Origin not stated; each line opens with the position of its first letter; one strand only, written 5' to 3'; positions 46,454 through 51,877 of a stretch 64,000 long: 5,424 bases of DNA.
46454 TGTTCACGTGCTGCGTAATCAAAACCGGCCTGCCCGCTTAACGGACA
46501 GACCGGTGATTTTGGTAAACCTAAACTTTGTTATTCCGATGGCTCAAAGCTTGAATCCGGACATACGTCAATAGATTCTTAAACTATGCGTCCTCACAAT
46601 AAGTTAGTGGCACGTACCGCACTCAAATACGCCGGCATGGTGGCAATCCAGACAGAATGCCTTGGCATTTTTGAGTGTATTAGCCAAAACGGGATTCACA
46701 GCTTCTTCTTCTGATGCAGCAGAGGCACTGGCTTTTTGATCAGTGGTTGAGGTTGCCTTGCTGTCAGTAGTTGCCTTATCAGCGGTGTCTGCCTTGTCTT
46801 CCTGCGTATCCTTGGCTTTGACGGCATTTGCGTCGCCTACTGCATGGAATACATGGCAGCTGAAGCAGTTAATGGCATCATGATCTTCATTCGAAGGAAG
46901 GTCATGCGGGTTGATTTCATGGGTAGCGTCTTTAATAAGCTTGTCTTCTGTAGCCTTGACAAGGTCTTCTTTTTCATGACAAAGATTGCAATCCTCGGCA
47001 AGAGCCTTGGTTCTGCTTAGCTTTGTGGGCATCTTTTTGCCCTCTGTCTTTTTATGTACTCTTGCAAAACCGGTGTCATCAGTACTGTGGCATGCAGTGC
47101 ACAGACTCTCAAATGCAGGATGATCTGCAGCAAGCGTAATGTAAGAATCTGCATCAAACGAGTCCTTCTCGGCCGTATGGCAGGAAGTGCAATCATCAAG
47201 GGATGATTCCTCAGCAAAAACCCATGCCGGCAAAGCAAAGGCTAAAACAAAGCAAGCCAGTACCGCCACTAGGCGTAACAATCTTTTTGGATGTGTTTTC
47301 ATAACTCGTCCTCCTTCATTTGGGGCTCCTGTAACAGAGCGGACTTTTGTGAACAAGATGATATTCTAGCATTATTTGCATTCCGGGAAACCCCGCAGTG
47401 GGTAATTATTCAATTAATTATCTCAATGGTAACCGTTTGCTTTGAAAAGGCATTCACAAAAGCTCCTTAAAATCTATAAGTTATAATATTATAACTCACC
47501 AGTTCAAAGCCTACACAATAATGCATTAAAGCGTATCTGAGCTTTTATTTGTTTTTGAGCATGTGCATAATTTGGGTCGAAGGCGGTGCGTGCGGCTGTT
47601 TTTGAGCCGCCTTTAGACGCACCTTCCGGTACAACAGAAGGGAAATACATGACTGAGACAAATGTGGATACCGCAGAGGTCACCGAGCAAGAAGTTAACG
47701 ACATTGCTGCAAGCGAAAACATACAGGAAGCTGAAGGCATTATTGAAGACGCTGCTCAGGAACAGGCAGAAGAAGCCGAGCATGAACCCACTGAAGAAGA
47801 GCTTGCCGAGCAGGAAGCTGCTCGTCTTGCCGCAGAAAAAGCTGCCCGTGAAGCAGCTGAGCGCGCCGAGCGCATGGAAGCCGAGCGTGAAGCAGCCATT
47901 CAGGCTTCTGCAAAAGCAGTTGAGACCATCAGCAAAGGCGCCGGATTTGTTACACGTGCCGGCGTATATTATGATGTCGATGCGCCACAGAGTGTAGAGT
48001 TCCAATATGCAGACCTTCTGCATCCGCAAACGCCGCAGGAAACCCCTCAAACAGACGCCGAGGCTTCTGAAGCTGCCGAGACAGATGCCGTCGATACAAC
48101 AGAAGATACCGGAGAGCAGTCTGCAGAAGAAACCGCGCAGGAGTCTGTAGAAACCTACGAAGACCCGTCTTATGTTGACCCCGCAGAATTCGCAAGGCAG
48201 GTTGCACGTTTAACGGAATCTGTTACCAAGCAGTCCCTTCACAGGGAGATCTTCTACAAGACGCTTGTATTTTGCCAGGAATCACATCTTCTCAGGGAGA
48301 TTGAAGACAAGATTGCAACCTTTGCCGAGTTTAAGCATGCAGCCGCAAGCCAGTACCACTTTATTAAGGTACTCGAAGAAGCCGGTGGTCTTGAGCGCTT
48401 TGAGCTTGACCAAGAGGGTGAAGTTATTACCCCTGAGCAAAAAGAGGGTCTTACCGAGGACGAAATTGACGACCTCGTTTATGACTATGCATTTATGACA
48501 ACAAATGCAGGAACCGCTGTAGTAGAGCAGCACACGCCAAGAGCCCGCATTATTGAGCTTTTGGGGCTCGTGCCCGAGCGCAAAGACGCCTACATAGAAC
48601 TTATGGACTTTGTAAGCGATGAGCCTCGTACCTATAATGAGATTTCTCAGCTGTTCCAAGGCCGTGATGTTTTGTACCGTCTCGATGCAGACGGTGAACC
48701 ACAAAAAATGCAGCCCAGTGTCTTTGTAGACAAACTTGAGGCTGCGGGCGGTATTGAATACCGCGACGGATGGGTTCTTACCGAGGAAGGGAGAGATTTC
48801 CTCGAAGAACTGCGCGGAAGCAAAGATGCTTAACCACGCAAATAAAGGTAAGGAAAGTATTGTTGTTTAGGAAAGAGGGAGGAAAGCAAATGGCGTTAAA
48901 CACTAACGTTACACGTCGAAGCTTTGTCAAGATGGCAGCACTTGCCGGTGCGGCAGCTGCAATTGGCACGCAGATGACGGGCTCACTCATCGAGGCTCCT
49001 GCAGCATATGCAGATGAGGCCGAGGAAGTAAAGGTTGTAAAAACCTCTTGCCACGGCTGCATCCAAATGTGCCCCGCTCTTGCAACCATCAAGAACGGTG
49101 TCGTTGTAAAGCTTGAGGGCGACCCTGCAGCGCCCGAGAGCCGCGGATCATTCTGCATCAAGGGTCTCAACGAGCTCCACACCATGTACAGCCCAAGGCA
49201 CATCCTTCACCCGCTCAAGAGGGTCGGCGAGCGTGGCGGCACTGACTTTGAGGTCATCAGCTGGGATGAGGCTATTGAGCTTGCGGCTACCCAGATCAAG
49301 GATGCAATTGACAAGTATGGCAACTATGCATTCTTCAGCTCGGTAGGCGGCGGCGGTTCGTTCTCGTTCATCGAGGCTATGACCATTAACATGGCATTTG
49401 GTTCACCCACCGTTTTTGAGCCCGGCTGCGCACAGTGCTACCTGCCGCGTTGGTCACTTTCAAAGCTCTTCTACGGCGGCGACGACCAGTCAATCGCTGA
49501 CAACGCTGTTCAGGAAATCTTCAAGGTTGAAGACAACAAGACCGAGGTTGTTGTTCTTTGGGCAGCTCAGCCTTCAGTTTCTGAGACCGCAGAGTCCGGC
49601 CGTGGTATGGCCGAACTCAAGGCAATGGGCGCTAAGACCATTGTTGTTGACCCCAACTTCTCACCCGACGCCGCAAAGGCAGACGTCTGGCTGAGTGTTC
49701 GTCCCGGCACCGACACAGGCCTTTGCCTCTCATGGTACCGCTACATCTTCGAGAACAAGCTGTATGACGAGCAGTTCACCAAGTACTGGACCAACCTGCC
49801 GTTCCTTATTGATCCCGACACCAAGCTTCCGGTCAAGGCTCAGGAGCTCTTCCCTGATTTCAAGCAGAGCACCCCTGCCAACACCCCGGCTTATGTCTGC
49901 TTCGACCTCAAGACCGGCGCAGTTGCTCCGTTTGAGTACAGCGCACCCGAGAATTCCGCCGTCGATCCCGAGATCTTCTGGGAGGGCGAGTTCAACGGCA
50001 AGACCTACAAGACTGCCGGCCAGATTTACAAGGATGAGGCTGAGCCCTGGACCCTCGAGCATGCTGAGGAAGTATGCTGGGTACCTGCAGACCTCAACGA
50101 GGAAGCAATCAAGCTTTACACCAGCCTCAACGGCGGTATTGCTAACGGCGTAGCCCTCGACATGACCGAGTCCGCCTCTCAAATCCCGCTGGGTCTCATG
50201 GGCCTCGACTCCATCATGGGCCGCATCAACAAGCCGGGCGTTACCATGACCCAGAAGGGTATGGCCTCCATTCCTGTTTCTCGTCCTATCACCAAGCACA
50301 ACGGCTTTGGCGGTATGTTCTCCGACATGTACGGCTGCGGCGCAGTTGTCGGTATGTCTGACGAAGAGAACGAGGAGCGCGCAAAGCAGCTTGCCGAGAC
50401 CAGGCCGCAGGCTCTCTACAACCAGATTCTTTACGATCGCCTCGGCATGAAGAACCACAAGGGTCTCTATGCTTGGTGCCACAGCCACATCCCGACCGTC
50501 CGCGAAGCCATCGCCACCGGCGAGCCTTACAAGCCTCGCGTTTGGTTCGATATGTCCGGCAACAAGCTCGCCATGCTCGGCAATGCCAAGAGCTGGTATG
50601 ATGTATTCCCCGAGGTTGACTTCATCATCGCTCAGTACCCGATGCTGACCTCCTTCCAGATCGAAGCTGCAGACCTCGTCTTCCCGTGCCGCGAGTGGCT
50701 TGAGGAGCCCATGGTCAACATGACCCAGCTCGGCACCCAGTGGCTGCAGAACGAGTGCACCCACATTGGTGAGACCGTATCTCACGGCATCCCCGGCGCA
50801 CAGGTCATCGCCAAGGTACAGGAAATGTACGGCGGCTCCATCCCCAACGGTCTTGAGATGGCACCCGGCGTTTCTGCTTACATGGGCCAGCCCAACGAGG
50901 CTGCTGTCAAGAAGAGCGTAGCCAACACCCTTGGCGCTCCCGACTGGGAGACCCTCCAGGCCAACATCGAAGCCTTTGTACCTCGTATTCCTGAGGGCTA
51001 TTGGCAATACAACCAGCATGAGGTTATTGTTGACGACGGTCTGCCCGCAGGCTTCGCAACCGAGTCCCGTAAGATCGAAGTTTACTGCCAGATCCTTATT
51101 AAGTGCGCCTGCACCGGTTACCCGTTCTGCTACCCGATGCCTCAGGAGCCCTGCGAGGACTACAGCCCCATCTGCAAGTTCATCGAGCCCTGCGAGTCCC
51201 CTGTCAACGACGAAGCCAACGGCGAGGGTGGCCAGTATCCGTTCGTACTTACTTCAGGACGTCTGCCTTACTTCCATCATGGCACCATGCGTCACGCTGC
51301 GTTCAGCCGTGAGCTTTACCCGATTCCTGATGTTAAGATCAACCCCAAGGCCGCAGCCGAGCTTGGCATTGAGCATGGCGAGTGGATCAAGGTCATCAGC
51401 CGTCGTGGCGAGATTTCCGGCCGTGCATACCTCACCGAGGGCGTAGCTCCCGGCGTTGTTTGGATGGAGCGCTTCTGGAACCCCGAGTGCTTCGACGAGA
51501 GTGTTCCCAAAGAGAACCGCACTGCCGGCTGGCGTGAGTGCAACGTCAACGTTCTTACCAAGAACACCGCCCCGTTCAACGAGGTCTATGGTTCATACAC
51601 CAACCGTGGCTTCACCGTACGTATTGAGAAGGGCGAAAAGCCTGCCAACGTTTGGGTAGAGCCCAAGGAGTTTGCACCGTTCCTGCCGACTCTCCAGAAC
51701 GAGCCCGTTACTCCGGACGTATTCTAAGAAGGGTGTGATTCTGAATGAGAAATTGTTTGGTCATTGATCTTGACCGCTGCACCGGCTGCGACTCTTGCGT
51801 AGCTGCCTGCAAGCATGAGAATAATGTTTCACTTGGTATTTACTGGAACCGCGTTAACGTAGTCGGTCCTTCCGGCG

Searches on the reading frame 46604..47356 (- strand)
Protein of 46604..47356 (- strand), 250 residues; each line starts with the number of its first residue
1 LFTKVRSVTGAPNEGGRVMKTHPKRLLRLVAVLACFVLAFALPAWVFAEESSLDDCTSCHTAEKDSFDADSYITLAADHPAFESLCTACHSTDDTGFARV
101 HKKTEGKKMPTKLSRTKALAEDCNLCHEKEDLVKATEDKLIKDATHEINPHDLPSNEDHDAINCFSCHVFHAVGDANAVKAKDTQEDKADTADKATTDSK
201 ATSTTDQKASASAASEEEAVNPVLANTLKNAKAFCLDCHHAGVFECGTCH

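Call 37: search_protein_families(library=pfam, proteins=[window:46604-47356:-], max_evalue=0.00001)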
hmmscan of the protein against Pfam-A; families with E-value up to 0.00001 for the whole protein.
window:46604-47356:- (250 aa): 0 families

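Call 65: search_protein_families(library=ncbifam, proteins=[window:46604-47356:-], max_evalue=0.1)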
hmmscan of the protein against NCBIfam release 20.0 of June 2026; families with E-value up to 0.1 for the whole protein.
window:46604-47356:- (250 aa): 1 family
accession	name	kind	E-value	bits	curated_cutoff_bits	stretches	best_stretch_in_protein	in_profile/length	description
TIGR02758.1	TraA_TIGR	equivalog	0.022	15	76.55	1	26-74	7-55/98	type IV conjugative transfer system pilin TraA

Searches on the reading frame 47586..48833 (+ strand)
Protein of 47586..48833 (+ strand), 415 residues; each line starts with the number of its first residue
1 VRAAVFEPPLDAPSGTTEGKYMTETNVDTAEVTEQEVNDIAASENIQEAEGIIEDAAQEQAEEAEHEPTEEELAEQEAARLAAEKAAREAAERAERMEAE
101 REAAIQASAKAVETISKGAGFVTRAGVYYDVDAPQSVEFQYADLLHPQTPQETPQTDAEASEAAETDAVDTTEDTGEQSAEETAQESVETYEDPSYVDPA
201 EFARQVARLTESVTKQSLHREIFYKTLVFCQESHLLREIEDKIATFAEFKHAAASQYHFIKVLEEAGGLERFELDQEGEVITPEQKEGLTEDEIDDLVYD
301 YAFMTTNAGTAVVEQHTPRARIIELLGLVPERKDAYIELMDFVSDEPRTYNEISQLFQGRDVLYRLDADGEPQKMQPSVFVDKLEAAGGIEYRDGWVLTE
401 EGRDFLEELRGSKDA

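Call 37: search_protein_families(library=pfam, proteins=[window:47586-48833:+], max_evalue=0.00001)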
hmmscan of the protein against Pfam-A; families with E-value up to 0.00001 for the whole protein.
window:47586-48833:+ (415 aa): 0 families

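Call 63: search_protein_families(library=pfam, proteins=[window:47586-48833:+], max_evalue=0.001)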
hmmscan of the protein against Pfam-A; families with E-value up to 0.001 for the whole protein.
window:47586-48833:+ (415 aa): 0 families

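Call 65: search_protein_families(library=ncbifam, proteins=[window:47586-48833:+], max_evalue=0.1)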
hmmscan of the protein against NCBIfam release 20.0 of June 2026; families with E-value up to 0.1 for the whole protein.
window:47586-48833:+ (415 aa): 0 families

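Call 78: search_protein_families(library=pfam, proteins=[window:47586-48833:+], max_evalue=1)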
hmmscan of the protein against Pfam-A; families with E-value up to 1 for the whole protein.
window:47586-48833:+ (415 aa): 0 families

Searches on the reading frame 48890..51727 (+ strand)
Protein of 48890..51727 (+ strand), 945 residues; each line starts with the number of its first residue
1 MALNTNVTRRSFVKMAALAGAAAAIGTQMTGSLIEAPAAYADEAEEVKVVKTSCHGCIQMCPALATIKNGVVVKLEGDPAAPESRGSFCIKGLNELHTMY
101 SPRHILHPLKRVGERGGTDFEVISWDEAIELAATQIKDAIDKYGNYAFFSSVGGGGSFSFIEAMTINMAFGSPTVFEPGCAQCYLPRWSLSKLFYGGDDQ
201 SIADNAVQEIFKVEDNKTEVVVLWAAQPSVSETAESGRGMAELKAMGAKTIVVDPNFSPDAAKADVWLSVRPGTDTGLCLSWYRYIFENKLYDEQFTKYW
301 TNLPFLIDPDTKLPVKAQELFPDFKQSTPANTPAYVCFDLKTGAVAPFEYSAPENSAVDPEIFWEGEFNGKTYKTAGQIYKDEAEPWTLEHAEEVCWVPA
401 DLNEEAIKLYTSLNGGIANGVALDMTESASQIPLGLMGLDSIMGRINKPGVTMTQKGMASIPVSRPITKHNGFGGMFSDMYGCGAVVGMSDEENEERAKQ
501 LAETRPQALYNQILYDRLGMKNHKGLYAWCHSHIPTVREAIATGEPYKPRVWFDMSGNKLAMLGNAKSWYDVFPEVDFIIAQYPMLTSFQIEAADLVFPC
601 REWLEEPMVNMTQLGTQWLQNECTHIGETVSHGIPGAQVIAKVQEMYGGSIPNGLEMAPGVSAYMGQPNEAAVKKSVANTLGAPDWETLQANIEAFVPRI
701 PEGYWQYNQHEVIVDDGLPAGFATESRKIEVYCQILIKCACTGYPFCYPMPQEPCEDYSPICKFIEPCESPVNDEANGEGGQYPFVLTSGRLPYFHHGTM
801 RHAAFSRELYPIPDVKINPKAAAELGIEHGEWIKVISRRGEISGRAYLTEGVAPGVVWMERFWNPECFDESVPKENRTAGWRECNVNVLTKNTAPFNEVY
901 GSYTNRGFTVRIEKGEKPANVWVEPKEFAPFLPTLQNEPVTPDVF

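Call 63: search_protein_families(library=pfam, proteins=[window:48890-51727:+], max_evalue=0.001)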
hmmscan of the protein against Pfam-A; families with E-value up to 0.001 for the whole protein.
window:48890-51727:+ (945 aa): 3 families
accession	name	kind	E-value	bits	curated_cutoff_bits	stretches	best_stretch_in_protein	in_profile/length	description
PF01568.27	Molydop_binding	-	2.7e-19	69.6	26.8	1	785-895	1-99/110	Molydopterin dinucleotide binding domain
PF00384.28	Molybdopterin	-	2e-13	50.5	24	1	107-606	4-316/353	Molybdopterin oxidoreductase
PF04879.21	Molybdop_Fe4S4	-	3.3e-10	40.2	22.7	1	48-101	2-55/55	Molybdopterin oxidoreductase Fe4S4 domain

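Call 65: search_protein_families(library=ncbifam, proteins=[window:48890-51727:+], max_evalue=0.1)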
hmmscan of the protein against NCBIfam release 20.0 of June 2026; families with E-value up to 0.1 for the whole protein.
window:48890-51727:+ (945 aa): 26 families (the best 25 are shown)
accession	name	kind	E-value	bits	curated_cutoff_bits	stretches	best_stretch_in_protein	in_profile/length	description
NF012032.0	PRK15488.1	equivalog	9.8e-51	172.6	694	3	6-301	2-281/759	thiosulfate reductase PhsA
TIGR03479.1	DMSO_red_II_alp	subfamily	8.7e-46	156.4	984.75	2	51-613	60-611/913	molybdopterin-dependent oxidoreductase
TIGR02166.1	dmsA_ynfE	subfamily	1.9e-45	155.2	777.7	2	7-297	1-295/794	DMSO/selenate family reductase complex A subunit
TIGR01591.1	Fdh-alpha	equivalog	1e-35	123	666.25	2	53-298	2-235/672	formate dehydrogenase subunit alpha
TIGR01553.1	formate-DH-alph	equivalog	2.9e-33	114.7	814.2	3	7-141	2-141/1009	formate dehydrogenase-N subunit alpha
NF011566.1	PRK14990.1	exception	2e-28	98.9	1600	2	3-297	10-315/814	dimethylsulfoxide reductase subunit A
NF041513.1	formate_DH_Act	exception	7.3e-28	96.9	1400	3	772-854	909-994/1067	formate dehydrogenase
NF041885.1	selenate_YnfE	exception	1.3e-27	96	1675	2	7-297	3-302/805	selenate/tellurate reductase subunit YnfE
NF010055.0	PRK13532.1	equivalog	6.2e-26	90.9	904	2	6-148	2-144/830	nitrate reductase catalytic subunit NapA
NF041884.1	selenate_YnfF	exception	4.7e-25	87.6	1650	2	8-297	2-295/798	selenate/tellurate reductase subunit YnfF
NF047855.1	AssmNtatRedNasC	equivalog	2.9e-24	85.3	1100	3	42-162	13-129/708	assimilatory nitrate reductase catalytic subunit NasC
TIGR01706.1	NAPA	equivalog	1.7e-23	82.9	930.55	2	7-148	2-144/830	periplasmic nitrate reductase subunit alpha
TIGR00509.1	bisC_fam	subfamily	5.2e-23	81.2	1017.55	2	113-301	64-259/772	molybdopterin guanine dinucleotide-containing S/N-oxide reductase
NF042978.1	EthbenzDh_ebdA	equivalog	1e-20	73.1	2000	2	87-319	125-347/977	ethylbenzene dehydrogenase subunit alpha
NF041714.1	arsenate_red_ArrA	equivalog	1.2e-19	70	1600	2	6-283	2-278/848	arsenate respiratory reductase molybdopterin-containing subunit ArrA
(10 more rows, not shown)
